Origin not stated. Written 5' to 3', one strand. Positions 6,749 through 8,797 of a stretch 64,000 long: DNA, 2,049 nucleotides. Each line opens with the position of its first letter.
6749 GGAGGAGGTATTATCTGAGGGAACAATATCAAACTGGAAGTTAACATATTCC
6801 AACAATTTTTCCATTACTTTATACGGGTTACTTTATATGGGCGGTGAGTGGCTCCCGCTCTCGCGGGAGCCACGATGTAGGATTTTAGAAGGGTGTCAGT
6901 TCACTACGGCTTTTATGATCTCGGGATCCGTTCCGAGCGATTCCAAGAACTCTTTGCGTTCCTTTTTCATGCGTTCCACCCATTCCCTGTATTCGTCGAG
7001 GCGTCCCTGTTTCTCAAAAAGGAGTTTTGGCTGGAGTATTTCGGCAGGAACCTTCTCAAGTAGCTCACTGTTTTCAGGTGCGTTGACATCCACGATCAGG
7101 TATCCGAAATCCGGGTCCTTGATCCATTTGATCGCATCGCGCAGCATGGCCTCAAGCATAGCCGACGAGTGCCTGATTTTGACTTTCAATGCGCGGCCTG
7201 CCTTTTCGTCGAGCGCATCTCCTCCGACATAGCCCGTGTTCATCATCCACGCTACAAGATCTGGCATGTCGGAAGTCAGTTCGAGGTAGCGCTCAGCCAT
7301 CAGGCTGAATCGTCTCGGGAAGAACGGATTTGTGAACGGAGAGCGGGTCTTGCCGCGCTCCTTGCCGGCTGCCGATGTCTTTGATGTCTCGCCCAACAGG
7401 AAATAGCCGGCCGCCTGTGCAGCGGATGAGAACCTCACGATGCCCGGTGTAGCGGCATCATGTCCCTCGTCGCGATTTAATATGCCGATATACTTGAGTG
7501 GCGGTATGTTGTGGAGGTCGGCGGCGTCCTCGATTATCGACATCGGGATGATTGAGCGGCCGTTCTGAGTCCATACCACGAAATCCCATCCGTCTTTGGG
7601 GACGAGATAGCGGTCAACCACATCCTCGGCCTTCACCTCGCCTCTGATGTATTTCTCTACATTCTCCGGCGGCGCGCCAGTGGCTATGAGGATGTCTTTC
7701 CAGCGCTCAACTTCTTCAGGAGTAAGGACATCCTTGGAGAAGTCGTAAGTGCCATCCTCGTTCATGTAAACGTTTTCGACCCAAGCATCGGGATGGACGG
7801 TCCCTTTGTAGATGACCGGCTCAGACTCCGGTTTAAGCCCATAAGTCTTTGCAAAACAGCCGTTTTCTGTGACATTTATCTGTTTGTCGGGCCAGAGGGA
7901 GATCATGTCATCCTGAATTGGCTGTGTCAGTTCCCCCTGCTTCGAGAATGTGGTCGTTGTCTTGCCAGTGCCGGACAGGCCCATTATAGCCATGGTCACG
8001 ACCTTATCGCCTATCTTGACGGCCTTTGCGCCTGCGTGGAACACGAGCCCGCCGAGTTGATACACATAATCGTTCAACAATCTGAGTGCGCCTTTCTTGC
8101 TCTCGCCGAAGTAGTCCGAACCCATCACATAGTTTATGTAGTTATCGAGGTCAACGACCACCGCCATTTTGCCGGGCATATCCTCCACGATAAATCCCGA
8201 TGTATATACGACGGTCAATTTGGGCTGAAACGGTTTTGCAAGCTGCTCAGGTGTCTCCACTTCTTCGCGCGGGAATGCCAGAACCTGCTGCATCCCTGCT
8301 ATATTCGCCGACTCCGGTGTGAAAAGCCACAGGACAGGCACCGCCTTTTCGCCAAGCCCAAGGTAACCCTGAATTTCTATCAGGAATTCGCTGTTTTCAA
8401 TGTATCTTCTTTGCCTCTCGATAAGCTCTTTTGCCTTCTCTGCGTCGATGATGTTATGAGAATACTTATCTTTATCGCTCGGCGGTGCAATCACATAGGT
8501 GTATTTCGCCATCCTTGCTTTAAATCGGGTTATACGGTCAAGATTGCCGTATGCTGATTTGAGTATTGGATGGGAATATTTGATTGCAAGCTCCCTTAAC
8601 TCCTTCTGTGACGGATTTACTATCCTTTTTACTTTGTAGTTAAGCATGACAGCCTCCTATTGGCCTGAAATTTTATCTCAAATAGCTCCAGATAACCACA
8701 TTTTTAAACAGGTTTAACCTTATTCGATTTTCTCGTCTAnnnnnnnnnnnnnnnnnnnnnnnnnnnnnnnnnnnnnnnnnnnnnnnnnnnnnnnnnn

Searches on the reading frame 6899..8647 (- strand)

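Call 51: search_protein_families(library=pfam, proteins=[window:6899-8647:-], max_evalue=0.00001)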
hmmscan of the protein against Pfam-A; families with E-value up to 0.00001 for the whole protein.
window:6899-8647:- (583 aa): 1 family
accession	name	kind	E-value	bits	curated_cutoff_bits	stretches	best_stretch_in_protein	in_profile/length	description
PF01293.25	PEPCK_ATP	-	5.6e-50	170.8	26.5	2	9-309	4-299/465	Phosphoenolpyruvate carboxykinase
